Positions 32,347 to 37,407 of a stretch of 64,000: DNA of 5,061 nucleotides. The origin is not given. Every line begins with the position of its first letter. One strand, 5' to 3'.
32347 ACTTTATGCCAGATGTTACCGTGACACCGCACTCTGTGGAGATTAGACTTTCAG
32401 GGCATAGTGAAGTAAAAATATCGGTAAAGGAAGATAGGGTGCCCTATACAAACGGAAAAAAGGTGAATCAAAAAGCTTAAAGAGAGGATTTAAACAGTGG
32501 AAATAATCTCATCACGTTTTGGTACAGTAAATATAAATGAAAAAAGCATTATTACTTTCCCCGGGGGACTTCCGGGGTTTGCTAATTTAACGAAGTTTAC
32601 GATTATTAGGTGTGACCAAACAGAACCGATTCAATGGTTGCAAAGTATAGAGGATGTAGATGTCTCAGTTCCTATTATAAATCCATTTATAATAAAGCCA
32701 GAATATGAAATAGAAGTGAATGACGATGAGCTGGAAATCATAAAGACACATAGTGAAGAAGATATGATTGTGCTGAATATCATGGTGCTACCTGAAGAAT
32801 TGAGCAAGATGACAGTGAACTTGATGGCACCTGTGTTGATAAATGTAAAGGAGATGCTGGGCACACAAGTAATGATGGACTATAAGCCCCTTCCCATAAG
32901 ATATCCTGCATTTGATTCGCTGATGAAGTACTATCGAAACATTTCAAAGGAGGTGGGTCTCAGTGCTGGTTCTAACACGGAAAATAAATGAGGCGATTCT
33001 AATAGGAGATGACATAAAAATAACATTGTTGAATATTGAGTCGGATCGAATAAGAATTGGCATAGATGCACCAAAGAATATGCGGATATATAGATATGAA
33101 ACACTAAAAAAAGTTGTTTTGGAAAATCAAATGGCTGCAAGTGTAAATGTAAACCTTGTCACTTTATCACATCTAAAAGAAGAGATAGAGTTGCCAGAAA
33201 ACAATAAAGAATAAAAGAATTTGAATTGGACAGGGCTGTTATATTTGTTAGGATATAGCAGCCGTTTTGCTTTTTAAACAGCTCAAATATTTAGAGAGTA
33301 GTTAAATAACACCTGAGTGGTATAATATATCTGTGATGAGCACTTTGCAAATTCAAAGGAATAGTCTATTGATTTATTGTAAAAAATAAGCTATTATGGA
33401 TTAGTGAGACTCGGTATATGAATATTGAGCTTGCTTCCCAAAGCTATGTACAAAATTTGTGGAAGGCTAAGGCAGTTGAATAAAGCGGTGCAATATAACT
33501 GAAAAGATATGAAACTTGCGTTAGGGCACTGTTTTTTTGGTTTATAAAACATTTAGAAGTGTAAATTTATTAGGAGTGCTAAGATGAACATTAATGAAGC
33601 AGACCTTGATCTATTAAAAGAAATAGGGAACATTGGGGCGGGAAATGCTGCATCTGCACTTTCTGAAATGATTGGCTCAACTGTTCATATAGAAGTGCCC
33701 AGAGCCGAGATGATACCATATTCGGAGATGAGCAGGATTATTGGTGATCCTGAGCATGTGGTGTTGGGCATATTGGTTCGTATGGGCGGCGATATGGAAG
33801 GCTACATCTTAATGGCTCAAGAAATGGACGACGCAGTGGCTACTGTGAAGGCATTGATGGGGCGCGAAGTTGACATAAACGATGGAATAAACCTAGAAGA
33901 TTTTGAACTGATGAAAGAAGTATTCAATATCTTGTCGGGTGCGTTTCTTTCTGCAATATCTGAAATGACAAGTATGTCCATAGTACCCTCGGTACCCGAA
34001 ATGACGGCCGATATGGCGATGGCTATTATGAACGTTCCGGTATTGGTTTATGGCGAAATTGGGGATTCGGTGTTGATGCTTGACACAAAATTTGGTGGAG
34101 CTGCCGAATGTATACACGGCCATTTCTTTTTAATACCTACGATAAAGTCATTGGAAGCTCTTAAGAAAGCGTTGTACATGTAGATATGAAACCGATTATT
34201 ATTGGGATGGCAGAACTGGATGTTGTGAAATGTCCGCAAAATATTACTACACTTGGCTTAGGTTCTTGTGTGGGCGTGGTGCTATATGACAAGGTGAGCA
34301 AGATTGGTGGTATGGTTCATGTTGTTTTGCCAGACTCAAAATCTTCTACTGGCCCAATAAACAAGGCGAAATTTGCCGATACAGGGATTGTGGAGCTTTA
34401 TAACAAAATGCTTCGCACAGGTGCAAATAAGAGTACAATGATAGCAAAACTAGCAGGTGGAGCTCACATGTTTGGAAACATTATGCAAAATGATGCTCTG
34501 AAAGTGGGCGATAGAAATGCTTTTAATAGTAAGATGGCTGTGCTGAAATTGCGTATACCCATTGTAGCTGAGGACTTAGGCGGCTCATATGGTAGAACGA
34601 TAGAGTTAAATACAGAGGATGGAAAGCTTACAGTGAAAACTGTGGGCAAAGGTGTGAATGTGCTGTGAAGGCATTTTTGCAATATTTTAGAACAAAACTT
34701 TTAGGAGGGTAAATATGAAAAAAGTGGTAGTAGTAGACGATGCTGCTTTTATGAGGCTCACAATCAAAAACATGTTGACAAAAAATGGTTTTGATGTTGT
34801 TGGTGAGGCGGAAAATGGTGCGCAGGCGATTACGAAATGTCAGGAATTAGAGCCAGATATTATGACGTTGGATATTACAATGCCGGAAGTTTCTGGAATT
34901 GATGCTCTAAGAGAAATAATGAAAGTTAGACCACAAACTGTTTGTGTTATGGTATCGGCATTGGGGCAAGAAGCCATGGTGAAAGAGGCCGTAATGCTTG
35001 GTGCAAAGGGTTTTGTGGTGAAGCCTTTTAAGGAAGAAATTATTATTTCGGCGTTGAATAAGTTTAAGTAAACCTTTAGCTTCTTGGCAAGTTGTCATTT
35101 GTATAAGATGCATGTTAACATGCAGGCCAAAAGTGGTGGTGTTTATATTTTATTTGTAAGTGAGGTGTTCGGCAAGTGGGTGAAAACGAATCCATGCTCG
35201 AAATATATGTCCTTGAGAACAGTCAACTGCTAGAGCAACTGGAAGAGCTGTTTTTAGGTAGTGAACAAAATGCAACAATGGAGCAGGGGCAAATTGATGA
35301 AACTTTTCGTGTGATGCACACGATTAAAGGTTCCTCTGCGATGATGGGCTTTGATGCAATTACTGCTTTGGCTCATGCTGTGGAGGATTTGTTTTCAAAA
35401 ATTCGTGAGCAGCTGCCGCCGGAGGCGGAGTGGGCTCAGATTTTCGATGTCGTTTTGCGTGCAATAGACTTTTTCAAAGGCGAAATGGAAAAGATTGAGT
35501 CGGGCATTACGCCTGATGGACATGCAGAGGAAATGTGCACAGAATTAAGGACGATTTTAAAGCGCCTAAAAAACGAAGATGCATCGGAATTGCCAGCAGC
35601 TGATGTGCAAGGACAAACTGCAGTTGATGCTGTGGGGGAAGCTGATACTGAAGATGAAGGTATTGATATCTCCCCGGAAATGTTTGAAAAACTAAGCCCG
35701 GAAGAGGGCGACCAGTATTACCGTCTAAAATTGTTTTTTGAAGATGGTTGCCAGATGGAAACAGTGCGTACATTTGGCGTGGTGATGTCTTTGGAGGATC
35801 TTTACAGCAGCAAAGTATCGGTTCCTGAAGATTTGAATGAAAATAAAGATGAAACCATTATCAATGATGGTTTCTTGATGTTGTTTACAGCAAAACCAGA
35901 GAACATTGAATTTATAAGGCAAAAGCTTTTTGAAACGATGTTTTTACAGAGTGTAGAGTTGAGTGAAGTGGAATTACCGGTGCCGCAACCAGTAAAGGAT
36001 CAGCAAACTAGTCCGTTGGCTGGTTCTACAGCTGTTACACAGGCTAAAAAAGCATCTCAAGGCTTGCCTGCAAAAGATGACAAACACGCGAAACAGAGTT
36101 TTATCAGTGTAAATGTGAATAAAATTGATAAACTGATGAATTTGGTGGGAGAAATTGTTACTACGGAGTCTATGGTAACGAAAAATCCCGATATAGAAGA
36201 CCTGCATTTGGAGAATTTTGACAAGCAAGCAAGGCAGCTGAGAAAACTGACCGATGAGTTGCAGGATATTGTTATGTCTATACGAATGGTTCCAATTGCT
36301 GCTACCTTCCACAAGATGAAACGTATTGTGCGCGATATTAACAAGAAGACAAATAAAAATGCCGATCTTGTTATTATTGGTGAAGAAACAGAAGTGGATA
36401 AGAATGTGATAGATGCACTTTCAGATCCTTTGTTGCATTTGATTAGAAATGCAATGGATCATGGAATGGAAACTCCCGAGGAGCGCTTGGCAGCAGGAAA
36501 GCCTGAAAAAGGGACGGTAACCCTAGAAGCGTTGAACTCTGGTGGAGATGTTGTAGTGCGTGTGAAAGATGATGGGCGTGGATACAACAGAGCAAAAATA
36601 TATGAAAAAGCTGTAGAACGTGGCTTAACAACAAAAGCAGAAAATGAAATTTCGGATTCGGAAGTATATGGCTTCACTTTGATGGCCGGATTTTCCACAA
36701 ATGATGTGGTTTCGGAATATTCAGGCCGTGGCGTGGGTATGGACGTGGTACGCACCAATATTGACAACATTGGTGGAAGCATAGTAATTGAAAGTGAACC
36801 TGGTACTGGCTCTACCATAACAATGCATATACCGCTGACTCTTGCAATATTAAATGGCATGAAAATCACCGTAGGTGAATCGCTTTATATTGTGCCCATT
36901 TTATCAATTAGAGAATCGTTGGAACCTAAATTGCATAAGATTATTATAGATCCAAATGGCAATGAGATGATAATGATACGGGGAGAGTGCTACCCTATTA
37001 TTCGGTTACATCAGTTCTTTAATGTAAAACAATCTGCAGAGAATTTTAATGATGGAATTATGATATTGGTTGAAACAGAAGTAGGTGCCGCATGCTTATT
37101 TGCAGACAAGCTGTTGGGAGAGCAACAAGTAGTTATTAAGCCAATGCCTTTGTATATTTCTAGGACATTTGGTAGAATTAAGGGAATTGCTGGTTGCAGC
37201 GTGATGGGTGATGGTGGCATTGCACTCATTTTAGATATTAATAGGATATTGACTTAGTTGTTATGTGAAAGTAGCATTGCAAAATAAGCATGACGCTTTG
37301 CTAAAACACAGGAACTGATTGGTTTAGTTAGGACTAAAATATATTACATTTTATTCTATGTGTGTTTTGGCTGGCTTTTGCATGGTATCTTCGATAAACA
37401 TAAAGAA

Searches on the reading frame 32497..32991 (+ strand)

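Call 29: search_protein_families(library=pfam, proteins=[window:32497-32991:+], max_evalue=0.0001)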
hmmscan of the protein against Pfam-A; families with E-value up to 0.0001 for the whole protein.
window:32497-32991:+ (164 aa): 1 family
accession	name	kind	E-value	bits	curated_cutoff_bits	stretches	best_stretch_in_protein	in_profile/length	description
PF02623.20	FliW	-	1.7e-36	125.1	25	1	19-137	1-121/122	FliW protein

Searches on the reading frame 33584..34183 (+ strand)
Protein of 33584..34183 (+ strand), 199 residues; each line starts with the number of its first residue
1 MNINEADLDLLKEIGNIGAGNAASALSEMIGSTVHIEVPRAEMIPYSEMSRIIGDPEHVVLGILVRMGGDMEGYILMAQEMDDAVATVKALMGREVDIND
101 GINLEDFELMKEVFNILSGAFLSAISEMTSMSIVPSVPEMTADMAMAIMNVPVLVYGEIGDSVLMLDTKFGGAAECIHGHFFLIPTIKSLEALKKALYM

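Call 29: search_protein_families(library=pfam, proteins=[window:33584-34183:+], max_evalue=0.0001)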
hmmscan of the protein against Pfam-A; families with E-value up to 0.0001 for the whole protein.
window:33584-34183:+ (199 aa): 2 families
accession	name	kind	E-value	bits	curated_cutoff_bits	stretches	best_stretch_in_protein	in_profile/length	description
PF04509.17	CheC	-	4e-14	52.7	22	1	8-41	3-36/38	CheC-like family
PF13690.11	CheX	-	6.4e-08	33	27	1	63-147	3-79/94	Chemotaxis phosphatase CheX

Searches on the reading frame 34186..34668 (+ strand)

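Call 29: search_protein_families(library=pfam, proteins=[window:34186-34668:+], max_evalue=0.0001)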
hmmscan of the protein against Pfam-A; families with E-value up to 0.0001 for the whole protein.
window:34186-34668:+ (160 aa): 1 family
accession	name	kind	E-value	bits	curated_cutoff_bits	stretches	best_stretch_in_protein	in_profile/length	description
PF03975.18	CheD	-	2.3e-30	105.4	25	1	48-152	2-108/108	CheD chemotactic sensory transduction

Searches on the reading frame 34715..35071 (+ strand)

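Call 29: search_protein_families(library=pfam, proteins=[window:34715-35071:+], max_evalue=0.0001)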
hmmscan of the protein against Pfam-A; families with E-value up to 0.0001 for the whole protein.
window:34715-35071:+ (118 aa): 1 family
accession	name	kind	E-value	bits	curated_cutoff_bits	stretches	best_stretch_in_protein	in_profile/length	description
PF00072.30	Response_reg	-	4.1e-29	101.4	30.2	1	4-114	1-110/111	Response regulator receiver domain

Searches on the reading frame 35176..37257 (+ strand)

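Call 29: search_protein_families(library=pfam, proteins=[window:35176-37257:+], max_evalue=0.0001)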
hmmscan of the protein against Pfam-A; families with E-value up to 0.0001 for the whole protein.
window:35176-37257:+ (693 aa): 5 families
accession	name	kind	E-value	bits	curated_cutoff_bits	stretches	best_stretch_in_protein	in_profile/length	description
PF01584.24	CheW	-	3.4e-21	75.7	23.5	1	562-692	3-134/138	CheW-like domain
PF02518.31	HATPase_c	-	1.1e-17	64.9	26.4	1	417-555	4-110/111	Histidine kinase-, DNA gyrase B-, and HSP90-like ATPase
PF02895.20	H-kinase_dim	-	9.3e-16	58.5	23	1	308-369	2-68/68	Signal transducing histidine kinase, homodimeric domain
PF01627.28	Hpt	-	1.4e-15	57.7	24.6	1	7-93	2-73/84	Hpt domain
PF07194.16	P2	-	1.5e-11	44.7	23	1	182-264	2-81/81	P2 response regulator binding domain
